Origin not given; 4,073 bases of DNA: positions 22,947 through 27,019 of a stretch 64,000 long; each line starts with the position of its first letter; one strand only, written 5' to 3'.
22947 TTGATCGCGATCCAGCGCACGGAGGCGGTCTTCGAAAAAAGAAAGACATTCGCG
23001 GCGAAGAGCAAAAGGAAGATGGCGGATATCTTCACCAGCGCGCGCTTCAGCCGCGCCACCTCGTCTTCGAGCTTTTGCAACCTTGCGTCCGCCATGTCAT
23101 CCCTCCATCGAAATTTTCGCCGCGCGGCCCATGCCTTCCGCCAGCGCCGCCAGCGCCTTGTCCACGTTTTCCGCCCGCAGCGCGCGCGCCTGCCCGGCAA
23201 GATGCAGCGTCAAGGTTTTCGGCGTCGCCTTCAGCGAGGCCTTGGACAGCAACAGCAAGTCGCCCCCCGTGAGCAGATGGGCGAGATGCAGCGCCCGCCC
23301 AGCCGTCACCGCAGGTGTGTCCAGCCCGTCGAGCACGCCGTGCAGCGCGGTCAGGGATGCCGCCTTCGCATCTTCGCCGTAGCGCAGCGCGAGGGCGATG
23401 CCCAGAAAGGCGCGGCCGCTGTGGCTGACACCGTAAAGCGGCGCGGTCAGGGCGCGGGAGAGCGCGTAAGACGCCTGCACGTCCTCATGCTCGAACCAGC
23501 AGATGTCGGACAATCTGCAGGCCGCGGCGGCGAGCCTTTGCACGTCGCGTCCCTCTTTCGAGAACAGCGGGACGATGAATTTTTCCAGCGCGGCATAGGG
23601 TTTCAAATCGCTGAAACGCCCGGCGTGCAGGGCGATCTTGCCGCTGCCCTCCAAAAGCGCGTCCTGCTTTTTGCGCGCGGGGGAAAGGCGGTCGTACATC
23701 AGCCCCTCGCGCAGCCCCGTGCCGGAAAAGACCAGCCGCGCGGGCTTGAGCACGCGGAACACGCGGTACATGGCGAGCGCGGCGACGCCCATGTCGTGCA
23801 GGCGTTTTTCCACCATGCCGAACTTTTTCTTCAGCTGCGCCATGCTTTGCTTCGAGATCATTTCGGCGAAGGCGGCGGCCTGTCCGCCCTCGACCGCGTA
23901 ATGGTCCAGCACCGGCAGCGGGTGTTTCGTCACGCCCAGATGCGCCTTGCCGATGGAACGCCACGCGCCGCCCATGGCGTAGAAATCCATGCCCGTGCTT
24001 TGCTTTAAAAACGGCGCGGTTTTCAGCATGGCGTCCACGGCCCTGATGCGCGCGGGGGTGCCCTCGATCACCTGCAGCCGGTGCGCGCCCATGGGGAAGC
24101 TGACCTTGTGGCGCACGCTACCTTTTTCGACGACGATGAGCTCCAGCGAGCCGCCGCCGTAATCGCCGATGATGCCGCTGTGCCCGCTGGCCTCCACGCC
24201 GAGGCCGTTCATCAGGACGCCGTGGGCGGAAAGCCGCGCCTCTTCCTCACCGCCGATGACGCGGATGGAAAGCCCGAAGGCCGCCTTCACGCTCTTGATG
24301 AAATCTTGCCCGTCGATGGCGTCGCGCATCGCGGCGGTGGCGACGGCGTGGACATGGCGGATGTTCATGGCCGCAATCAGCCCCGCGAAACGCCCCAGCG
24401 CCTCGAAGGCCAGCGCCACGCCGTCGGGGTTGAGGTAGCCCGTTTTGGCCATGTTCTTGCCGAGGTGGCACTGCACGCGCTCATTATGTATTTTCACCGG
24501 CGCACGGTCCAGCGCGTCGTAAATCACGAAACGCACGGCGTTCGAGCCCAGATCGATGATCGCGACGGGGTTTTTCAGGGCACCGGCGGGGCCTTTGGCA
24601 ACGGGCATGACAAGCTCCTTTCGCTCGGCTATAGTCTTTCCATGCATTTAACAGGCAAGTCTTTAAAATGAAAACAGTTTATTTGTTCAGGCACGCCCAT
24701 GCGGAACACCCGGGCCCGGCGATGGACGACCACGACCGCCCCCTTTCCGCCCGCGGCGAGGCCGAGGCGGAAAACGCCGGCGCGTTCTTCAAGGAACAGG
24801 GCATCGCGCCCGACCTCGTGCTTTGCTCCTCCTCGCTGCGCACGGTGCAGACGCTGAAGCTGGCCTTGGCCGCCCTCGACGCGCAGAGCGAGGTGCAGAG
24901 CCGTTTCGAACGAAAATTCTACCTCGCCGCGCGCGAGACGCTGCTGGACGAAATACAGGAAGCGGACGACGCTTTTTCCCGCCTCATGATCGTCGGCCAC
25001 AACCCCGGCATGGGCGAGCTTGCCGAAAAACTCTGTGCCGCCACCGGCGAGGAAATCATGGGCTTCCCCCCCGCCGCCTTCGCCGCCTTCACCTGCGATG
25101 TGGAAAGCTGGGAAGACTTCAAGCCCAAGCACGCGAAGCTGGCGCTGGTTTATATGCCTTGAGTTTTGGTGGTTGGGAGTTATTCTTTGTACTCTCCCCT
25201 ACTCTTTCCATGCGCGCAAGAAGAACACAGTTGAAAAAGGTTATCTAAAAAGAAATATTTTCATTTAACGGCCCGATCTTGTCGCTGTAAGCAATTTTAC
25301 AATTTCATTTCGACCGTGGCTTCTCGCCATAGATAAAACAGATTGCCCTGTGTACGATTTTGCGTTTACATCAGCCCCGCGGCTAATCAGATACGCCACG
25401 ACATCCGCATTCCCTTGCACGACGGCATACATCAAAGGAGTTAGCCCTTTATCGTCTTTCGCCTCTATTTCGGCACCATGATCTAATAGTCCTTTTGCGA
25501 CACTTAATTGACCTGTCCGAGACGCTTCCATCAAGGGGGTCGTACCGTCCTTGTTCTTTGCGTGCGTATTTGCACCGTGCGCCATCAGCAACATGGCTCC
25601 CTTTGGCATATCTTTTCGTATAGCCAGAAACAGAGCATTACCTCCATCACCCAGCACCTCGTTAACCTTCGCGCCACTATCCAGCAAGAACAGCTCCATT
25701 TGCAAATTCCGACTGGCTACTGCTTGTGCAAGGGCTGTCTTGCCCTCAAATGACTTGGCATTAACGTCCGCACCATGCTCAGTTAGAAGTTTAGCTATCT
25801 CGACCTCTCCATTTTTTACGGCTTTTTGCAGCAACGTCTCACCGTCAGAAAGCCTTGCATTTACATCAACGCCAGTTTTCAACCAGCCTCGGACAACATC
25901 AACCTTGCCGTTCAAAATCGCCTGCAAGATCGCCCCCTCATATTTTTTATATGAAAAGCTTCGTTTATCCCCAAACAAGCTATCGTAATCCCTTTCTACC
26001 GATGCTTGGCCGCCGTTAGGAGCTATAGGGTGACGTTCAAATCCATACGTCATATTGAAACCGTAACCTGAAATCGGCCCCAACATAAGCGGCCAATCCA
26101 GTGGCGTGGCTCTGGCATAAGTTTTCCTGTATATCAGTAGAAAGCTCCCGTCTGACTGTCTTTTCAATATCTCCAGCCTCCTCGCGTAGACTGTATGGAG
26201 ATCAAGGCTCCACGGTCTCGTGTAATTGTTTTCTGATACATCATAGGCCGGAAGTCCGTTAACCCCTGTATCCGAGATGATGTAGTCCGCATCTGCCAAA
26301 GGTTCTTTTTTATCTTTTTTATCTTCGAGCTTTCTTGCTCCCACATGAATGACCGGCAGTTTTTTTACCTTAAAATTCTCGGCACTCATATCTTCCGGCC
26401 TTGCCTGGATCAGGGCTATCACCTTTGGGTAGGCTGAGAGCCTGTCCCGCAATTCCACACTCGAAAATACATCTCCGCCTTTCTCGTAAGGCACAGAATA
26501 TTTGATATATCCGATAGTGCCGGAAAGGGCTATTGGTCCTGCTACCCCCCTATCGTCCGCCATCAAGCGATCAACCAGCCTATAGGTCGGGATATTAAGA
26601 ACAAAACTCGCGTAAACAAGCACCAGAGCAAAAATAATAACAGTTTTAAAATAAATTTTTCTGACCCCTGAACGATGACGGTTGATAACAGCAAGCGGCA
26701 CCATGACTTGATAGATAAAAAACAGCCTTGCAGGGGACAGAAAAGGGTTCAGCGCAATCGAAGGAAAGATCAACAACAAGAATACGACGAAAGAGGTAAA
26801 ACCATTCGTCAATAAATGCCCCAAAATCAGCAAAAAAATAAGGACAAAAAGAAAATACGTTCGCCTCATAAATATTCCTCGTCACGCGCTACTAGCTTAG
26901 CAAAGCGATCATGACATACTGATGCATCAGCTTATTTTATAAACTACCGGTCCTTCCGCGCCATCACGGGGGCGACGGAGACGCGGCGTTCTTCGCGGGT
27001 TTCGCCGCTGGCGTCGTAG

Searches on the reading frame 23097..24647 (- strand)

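Call 71: search_protein_families(library=pfam, proteins=[window:23097-24647:-], max_evalue=0.00001)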
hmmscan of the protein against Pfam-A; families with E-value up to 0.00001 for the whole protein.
window:23097-24647:- (516 aa): 2 families
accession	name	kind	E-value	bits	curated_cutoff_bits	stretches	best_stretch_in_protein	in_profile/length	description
PF02541.22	Ppx-GppA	-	7.5e-40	137.6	27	1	42-321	2-282/285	Ppx/GppA phosphatase family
PF21697.3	Ppx_C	-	2.1e-08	34.9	27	1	365-508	37-182/187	Exopolyphosphatase, C-terminal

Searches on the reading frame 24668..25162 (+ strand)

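Call 71: search_protein_families(library=pfam, proteins=[window:24668-25162:+], max_evalue=0.00001)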
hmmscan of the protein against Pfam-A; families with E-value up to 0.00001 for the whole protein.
window:24668-25162:+ (164 aa): 1 family
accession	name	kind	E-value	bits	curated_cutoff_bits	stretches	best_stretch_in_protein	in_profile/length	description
PF00300.27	His_Phos_1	-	3.8e-10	40.2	21.7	1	4-99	1-96/194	Histidine phosphatase superfamily (branch 1)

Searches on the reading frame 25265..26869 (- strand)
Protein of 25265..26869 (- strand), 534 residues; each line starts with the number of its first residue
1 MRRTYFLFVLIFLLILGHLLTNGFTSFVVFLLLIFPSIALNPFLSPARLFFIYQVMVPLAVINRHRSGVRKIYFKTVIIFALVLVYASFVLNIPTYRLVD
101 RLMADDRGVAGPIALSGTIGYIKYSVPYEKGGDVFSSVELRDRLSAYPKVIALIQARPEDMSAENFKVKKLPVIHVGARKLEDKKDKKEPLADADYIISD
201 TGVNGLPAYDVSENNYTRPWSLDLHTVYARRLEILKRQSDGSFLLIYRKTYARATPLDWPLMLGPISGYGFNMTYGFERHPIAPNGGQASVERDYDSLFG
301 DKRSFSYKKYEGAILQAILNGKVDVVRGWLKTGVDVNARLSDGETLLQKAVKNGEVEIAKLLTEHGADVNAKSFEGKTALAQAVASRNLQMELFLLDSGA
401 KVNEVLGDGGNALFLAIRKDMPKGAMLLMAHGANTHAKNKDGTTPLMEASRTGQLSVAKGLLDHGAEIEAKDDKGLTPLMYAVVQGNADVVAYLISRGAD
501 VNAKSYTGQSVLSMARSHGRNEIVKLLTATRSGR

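Call 39: search_protein_families(library=pfam, proteins=[window:25265-26869:-], max_evalue=0.0001)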
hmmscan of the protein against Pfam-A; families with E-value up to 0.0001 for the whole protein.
window:25265-26869:- (534 aa): 6 families
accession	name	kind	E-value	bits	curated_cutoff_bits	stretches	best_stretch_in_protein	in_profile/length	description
PF12796.13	Ank_2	-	6.3e-38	129.7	27.3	3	316-403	3-87/90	Ankyrin repeats (3 copies)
PF00023.36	Ank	-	1e-32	110.7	21.1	2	475-505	2-32/33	Ankyrin repeat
PF13637.12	Ank_4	-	1.5e-29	101.8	22.7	1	315-362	2-49/50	Ankyrin repeats (many copies)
PF13606.12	Ank_3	-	1.8e-24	83.2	22.3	1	475-503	2-30/30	Ankyrin repeat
PF13857.12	Ank_5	-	1.1e-20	73.9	27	3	430-482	3-56/56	Ankyrin repeats (many copies)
PF23745.1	ANK_LRRK2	-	2.2e-07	31.2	27.5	0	344-420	32-104/130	LRRK2 ANK repeat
